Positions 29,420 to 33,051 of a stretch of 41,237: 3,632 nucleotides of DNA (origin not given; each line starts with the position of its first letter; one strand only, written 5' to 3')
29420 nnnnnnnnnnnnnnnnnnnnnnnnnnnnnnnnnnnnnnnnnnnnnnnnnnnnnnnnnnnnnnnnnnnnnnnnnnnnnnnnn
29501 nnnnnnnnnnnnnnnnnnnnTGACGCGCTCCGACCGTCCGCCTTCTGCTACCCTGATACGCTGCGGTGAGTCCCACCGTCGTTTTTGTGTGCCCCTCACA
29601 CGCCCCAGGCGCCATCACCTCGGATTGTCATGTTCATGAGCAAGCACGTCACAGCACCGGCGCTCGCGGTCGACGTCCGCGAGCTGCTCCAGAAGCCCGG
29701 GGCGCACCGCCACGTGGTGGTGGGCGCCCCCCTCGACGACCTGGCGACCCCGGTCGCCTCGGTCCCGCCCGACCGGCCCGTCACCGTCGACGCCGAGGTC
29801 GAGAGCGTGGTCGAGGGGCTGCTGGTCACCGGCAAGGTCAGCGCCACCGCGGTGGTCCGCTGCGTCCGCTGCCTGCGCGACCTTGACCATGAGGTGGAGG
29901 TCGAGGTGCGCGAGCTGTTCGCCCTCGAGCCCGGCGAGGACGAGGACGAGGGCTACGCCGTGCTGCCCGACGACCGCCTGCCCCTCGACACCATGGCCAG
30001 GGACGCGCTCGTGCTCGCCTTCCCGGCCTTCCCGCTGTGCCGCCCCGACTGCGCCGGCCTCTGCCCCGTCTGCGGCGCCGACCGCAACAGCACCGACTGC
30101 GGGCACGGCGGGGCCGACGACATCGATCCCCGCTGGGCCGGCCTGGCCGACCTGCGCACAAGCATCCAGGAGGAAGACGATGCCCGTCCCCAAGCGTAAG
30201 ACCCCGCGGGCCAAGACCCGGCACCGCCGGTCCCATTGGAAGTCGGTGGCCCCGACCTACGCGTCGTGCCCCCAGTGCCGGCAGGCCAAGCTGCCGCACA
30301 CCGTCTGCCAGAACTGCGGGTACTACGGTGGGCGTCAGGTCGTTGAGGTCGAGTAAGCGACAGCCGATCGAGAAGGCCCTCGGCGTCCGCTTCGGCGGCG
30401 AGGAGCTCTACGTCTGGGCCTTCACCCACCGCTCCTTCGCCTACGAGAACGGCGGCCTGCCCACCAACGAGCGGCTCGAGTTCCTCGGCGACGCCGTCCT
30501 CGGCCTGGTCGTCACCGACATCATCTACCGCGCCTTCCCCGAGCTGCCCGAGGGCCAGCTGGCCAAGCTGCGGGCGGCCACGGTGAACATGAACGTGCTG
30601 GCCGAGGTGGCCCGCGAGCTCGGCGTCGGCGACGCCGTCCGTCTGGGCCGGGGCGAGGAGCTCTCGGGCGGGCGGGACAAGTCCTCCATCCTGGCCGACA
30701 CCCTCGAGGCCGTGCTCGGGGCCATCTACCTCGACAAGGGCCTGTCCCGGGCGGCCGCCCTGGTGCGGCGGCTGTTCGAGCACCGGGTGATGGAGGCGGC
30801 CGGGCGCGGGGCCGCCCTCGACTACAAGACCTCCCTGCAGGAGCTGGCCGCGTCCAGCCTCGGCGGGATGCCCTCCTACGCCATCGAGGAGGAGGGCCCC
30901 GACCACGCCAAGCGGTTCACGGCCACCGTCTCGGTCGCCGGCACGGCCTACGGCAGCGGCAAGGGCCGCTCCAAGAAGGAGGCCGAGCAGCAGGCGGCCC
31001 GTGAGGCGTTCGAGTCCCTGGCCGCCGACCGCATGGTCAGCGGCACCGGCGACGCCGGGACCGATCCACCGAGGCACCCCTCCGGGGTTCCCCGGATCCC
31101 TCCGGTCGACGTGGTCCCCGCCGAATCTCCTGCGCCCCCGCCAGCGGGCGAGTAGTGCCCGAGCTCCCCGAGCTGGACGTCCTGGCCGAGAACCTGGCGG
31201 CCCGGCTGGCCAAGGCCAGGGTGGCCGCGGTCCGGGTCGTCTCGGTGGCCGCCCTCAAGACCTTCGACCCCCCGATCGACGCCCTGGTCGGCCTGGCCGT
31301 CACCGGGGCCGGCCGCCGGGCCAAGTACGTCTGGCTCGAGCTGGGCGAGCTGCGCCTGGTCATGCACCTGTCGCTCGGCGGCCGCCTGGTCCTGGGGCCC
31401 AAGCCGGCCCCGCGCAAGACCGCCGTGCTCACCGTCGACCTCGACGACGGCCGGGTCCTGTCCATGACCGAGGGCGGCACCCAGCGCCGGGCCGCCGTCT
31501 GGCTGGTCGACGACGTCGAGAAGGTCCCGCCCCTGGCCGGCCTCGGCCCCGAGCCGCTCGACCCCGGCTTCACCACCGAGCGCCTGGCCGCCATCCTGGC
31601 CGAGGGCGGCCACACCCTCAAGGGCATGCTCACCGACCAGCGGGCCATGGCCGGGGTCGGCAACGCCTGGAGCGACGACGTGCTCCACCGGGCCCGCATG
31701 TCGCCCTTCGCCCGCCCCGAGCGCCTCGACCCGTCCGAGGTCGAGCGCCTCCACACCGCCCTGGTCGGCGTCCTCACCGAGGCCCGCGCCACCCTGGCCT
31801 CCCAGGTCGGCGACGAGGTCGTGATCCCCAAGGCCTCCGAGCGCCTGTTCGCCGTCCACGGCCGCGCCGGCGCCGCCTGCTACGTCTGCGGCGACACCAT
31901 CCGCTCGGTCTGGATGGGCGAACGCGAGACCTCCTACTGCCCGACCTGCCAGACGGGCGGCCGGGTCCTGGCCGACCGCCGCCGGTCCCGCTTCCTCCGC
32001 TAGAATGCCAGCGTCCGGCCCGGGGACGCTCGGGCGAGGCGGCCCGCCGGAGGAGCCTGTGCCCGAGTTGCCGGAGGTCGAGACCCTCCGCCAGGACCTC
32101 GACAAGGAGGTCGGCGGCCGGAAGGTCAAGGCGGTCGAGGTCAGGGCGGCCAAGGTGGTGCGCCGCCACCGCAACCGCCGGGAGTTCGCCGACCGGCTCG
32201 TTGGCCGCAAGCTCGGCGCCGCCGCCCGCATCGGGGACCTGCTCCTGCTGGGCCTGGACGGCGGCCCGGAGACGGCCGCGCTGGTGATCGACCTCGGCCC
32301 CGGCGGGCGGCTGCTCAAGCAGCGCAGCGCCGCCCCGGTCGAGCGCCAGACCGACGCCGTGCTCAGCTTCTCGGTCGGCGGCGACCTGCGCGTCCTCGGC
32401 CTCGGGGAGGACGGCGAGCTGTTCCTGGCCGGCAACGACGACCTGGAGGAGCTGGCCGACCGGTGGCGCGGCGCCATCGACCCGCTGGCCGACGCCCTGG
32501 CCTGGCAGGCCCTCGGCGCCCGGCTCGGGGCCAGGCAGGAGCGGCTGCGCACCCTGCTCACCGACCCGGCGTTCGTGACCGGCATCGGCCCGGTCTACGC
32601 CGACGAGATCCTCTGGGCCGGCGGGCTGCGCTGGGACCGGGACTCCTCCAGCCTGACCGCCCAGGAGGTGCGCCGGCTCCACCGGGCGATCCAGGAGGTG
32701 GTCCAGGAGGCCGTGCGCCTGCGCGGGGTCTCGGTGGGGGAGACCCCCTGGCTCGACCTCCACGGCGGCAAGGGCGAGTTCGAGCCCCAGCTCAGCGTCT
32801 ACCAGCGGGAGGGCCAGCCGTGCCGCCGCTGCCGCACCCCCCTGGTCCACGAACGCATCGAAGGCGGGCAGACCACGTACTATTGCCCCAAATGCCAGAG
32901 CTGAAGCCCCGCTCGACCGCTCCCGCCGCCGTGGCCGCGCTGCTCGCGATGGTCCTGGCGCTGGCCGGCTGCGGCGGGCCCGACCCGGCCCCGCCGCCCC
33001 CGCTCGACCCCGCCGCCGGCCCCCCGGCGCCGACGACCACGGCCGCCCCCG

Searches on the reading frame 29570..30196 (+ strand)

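Call 57: search_protein_families(library=pfam, proteins=[window:29570-30196:+], max_evalue=0.0001)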
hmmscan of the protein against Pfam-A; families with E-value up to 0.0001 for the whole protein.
window:29570-30196:+ (209 aa): 1 family
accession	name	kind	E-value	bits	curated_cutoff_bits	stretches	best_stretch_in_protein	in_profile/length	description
PF02620.22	YceD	-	2.5e-26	92.5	33.2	1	86-195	1-118/119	Large ribosomal RNA subunit accumulation protein YceD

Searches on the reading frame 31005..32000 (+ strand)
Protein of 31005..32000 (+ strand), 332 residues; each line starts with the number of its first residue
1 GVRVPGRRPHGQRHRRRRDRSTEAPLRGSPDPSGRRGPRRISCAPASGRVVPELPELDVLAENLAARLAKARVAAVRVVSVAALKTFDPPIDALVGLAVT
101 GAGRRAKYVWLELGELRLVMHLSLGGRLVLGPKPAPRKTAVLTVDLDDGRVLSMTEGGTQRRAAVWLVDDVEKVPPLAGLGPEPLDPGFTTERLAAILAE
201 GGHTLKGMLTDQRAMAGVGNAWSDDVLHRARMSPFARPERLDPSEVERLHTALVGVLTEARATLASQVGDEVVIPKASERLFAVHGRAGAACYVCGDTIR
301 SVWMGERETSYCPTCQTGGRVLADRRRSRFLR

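Call 57: search_protein_families(library=pfam, proteins=[window:31005-32000:+], max_evalue=0.0001)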
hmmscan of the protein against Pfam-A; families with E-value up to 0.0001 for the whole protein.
window:31005-32000:+ (332 aa): 3 families
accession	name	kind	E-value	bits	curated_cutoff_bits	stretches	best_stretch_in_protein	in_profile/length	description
PF01149.29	Fapy_DNA_glyco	-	2.5e-17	64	25.5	1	52-155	2-109/117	Formamidopyrimidine-DNA glycosylase N-terminal domain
PF06831.19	H2TH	-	3.6e-16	59.4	34.7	1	180-262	1-83/93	Formamidopyrimidine-DNA glycosylase H2TH domain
PF06827.20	zf-FPG_IleRS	-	8.2e-05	22.8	21.3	0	292-317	4-29/30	Zinc finger found in FPG and IleRS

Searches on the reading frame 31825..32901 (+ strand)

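Call 57: search_protein_families(library=pfam, proteins=[window:31825-32901:+], max_evalue=0.0001)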
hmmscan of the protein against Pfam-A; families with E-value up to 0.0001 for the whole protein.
window:31825-32901:+ (359 aa): 3 families
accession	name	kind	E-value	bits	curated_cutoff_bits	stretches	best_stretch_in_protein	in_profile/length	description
PF01149.29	Fapy_DNA_glyco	-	1.8e-18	67.7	25.5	1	80-190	2-108/117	Formamidopyrimidine-DNA glycosylase N-terminal domain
PF06831.19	H2TH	-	3.2e-16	59.5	34.7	1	218-304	3-89/93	Formamidopyrimidine-DNA glycosylase H2TH domain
PF06827.20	zf-FPG_IleRS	-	1.5e-06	28.3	21.3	1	330-359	1-29/30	Zinc finger found in FPG and IleRS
